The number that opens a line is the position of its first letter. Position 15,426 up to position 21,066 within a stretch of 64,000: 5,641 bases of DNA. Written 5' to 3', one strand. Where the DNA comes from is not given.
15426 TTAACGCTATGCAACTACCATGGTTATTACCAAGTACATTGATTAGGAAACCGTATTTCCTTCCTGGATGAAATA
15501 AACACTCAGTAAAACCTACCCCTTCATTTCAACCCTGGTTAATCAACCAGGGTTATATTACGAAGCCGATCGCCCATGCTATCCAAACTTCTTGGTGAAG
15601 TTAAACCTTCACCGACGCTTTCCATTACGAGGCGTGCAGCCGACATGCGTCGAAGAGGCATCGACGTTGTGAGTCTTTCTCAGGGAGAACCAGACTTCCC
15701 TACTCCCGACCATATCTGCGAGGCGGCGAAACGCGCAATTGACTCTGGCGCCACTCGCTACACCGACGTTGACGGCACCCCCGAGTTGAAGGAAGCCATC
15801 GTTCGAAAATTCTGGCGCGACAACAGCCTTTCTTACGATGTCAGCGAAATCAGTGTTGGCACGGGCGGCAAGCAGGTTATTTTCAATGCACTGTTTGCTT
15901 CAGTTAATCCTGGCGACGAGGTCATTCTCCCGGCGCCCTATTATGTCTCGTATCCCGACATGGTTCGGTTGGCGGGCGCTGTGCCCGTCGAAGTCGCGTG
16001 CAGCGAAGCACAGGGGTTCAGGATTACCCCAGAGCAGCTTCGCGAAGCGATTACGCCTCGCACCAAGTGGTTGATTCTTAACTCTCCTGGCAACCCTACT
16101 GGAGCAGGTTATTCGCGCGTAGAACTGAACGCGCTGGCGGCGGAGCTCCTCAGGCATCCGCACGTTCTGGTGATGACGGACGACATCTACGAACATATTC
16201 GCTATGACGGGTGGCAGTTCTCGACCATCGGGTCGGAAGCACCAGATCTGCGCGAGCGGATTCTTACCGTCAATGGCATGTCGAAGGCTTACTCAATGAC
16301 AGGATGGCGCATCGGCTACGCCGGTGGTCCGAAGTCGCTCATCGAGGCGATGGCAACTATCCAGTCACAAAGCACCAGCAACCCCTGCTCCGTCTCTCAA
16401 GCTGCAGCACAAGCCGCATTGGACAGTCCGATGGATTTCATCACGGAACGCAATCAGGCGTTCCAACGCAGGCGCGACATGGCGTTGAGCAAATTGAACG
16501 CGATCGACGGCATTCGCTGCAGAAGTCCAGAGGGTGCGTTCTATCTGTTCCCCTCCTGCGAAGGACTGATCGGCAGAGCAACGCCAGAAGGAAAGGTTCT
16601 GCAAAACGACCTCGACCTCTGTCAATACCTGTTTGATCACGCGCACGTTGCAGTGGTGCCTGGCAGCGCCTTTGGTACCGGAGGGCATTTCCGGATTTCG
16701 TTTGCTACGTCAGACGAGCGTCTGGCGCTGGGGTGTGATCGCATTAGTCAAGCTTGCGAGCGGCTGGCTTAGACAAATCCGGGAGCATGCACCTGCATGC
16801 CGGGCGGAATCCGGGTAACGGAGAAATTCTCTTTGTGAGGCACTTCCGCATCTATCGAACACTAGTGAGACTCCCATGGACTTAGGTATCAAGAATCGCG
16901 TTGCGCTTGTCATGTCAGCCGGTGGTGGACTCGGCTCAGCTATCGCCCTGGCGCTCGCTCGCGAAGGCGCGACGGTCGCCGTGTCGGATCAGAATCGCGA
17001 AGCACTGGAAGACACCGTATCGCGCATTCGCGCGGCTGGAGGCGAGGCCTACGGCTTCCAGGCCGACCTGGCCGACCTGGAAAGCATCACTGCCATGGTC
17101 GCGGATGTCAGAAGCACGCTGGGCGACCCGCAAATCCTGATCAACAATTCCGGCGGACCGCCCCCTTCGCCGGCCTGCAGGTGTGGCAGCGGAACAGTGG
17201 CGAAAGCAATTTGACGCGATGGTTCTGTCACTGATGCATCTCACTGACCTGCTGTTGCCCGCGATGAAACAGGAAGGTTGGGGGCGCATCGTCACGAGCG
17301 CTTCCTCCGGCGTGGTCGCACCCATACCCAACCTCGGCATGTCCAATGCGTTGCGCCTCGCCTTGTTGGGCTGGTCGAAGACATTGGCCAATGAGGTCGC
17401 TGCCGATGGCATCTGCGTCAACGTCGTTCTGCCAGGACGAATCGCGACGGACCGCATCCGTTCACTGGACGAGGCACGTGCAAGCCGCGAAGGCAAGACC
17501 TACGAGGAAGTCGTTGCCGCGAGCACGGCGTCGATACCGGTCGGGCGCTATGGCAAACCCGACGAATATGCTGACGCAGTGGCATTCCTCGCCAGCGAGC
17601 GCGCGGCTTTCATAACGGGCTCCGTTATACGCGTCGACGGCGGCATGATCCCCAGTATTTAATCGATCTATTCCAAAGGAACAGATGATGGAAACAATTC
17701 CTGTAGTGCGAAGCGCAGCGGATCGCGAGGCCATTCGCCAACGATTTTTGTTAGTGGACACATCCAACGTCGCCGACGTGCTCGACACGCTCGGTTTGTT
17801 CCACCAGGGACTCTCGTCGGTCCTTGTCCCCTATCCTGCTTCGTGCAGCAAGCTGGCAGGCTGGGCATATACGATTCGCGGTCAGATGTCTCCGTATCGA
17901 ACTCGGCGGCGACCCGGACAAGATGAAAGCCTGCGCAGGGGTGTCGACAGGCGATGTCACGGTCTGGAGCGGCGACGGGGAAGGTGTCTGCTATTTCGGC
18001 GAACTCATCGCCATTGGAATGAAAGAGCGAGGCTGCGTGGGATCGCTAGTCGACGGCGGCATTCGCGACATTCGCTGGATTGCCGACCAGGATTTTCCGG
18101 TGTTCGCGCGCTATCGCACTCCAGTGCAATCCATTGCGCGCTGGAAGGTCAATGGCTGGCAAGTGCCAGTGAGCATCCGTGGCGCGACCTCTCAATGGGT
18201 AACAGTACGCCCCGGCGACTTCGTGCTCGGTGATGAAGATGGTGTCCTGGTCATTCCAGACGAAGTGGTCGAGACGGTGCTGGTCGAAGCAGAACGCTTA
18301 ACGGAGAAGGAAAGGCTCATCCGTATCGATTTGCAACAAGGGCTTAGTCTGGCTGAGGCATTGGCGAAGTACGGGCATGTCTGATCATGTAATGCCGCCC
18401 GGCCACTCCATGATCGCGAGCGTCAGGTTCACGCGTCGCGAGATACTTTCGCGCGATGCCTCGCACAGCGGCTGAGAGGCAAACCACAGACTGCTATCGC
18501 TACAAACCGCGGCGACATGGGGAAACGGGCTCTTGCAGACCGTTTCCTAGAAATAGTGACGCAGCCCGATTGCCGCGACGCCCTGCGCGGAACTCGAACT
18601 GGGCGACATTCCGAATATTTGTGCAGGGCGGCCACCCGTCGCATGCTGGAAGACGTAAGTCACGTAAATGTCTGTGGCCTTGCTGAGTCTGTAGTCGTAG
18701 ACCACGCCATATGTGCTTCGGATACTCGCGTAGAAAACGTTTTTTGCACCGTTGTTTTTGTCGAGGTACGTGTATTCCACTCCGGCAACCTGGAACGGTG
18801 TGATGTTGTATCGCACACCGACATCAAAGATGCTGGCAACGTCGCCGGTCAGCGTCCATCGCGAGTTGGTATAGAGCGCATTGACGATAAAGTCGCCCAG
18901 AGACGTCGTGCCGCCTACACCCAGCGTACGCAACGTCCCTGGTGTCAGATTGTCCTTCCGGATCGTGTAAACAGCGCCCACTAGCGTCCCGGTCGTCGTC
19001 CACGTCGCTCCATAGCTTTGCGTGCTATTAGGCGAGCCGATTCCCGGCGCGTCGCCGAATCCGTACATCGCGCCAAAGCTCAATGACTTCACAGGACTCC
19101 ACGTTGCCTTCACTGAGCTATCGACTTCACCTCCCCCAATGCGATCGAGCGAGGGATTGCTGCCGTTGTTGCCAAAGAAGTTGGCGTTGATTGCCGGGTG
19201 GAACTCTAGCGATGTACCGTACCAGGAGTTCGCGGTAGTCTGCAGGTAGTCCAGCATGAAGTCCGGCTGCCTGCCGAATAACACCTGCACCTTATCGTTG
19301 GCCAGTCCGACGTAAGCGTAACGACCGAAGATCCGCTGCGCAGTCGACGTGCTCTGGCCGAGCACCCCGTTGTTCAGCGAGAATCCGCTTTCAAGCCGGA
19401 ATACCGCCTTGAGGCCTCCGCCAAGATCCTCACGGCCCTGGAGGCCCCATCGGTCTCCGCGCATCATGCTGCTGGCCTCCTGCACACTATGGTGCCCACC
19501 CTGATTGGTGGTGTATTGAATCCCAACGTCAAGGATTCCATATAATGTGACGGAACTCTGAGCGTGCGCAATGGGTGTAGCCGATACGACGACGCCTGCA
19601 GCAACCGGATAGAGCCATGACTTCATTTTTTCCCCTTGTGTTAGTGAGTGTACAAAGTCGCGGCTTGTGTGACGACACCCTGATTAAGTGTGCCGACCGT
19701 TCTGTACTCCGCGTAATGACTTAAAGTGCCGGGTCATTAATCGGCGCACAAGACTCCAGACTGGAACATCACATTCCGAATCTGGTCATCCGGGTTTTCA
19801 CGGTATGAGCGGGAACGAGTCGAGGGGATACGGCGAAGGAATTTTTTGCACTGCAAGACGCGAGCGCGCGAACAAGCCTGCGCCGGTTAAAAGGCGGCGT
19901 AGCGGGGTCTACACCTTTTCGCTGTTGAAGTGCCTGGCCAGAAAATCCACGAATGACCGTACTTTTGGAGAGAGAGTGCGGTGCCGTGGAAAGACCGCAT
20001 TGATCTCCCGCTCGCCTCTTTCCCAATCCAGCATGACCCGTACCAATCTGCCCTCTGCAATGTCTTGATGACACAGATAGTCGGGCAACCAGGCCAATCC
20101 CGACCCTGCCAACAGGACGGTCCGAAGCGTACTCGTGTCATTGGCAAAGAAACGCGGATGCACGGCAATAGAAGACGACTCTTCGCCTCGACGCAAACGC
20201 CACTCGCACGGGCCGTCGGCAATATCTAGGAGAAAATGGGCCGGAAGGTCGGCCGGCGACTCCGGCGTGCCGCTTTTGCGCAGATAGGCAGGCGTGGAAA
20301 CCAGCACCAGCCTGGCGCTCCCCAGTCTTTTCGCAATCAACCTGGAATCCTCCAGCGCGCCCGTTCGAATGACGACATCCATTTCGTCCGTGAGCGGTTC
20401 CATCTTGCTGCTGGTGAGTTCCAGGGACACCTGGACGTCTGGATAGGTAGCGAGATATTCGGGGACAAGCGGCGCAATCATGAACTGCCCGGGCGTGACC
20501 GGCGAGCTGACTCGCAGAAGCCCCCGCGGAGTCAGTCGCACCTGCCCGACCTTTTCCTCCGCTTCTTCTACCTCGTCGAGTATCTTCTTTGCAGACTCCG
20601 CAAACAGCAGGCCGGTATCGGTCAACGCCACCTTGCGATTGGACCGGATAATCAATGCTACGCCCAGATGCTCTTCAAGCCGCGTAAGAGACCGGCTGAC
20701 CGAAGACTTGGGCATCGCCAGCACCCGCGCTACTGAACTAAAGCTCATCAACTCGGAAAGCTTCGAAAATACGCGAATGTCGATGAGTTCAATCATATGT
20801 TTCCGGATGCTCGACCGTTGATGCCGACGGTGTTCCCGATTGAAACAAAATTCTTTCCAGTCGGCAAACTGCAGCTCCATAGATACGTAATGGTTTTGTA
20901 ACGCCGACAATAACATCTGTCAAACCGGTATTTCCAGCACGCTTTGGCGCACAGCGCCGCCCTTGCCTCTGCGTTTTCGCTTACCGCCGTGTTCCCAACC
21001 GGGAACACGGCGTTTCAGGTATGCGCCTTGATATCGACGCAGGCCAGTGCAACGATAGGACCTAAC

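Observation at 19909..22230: LysR-controlled flavin reductase with two tandem CDGSH (NEET-like) [2Fe-2S] proteins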

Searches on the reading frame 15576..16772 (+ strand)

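Call 43: search_protein_families(library=pfam, proteins=[window:15576-16772:+], max_evalue=0.0001)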
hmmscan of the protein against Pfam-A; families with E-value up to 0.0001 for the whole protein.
window:15576-16772:+ (398 aa): 2 families
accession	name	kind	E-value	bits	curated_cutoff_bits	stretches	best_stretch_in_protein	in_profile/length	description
PF00155.27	Aminotran_1_2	-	4.2e-78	263.5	19.7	1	30-390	2-361/361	Aminotransferase class I and II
PF01041.23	DegT_DnrJ_EryC1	-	3.3e-08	33.6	19.8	1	93-167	46-117/360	DegT/DnrJ/EryC1/StrS aminotransferase family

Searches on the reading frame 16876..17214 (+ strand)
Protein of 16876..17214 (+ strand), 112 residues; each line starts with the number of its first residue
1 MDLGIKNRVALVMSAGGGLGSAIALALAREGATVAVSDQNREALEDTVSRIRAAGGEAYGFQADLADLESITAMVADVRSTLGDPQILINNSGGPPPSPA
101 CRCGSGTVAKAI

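Call 43: search_protein_families(library=pfam, proteins=[window:16876-17214:+], max_evalue=0.0001)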
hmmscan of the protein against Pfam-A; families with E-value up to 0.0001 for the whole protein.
window:16876-17214:+ (112 aa): 2 families
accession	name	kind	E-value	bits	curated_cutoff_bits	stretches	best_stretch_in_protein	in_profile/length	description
PF00106.31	adh_short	-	2.4e-18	66.8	26.6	1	8-99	1-92/195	short chain dehydrogenase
PF13561.12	adh_short_C2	-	3.6e-14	53.4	27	1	18-97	7-84/236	Enoyl-(Acyl carrier protein) reductase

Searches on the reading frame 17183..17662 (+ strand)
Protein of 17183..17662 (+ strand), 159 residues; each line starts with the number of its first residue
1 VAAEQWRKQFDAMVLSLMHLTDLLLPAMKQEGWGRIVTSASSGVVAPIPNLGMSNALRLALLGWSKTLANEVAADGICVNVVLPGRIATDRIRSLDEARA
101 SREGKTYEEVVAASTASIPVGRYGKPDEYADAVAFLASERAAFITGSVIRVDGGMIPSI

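Call 43: search_protein_families(library=pfam, proteins=[window:17183-17662:+], max_evalue=0.0001)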
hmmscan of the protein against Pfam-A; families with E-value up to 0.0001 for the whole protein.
window:17183-17662:+ (159 aa): 2 families
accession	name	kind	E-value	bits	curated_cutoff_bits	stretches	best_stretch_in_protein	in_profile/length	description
PF13561.12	adh_short_C2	-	2e-30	106.5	27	1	2-155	93-235/236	Enoyl-(Acyl carrier protein) reductase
PF00106.31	adh_short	-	8.3e-15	55.2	26.6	1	2-98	97-193/195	short chain dehydrogenase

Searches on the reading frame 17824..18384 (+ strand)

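Call 43: search_protein_families(library=pfam, proteins=[window:17824-18384:+], max_evalue=0.0001)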
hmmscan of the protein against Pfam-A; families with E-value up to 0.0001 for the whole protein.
window:17824-18384:+ (186 aa): 1 family
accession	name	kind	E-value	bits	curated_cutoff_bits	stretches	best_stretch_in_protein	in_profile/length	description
PF03737.21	RraA-like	-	3.3e-23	83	24.5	1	35-143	48-152/152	Aldolase/RraA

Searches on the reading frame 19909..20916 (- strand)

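Call 4: search_protein_families(library=pfam, proteins=[window:19909-20916:-], max_evalue=0.01)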
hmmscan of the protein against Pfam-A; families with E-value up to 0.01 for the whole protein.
window:19909-20916:- (335 aa): 4 families
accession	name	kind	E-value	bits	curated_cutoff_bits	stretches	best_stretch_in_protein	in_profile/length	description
PF03466.25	LysR_substrate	-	5.4e-39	134.2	28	1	130-330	4-208/209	LysR substrate binding domain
PF00126.33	HTH_1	-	3.1e-15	56.3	26.6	1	46-102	3-59/60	Bacterial regulatory helix-turn-helix protein, lysR family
PF25213.1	HVO_A0261_N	-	0.0006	20.1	35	1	62-120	30-85/86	HVO_A0261 N-terminal domain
PF09339.16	HTH_IclR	-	0.0011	19.2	22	1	48-83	10-45/52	IclR helix-turn-helix domain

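Call 29: search_protein_families(library=ncbifam, proteins=[window:19909-20787:-], max_evalue=0.00001)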
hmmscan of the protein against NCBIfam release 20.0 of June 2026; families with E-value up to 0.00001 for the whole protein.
window:19909-20787:- (292 aa): 45 families (the best 25 are shown)
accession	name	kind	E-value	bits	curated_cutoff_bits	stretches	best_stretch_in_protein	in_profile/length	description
NF040888.1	trans_reg_YafC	equivalog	7.3e-63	212.2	470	1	4-286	8-292/293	DNA-binding transcriptional regulator YafC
NF011573.0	PRK14997.1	equivalog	1.3e-49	169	380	1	3-287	8-297/303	LysR family transcriptional regulator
NF007917.1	PRK10632.1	equivalog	1.5e-48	165.5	425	1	4-288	7-293/303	HTH-type transcriptional activator AaeR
NF008352.0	PRK11139.1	subfamily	4.5e-39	134.3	288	1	4-291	11-296/305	transcriptional regulator GcvA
NF007315.1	PRK09801.1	equivalog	6e-36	124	398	1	3-289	10-298/301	L-tartrate utilization transcriptional activator TtdR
NF040786.1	LysR_Sec_metab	equivalog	9.3e-27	93.8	250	1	3-166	5-171/298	selenium metabolism-associated LysR family transcriptional regulator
NF053705.1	TransRegGltCGpos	equivalog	8.2e-24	84.3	350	1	4-134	6-134/300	glutamate biosynthesis transcriptional regulator GltC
TIGR03418.1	chol_sulf_TF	equivalog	1.8e-23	83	324.8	1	4-284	6-289/291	choline sulfate utilization transcriptional regulator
NF008416.0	PRK11242.1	equivalog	2.7e-22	79.5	277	1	3-165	5-170/300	transcriptional regulator CynR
NF007491.0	PRK10086.1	equivalog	1.2e-20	73.6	316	1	4-288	22-310/313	DNA-binding transcriptional regulator DsdC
NF008722.0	PRK11716.1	equivalog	3.6e-19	68.9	246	1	3-124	5-126/293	HTH-type transcriptional activator IlvY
TIGR03339.1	phn_lysR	subfamily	5.4e-18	65.2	341.1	1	4-164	2-162/279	aminoethylphosphonate catabolism associated LysR family transcriptional regulator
NF045775.1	acetoin_reg_AlsR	exception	6e-17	62.1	430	1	4-162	6-167/290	acetoin biosynthesis transcriptional regulator AlsR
NF040889.1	trans_reg_YeiE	equivalog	9.8e-17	61.1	480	1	3-165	7-168/288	DNA-binding transcriptional regulator YeiE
NF008361.0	PRK11151.1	equivalog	1.7e-15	57.1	329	1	5-266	7-272/305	DNA-binding transcriptional regulator OxyR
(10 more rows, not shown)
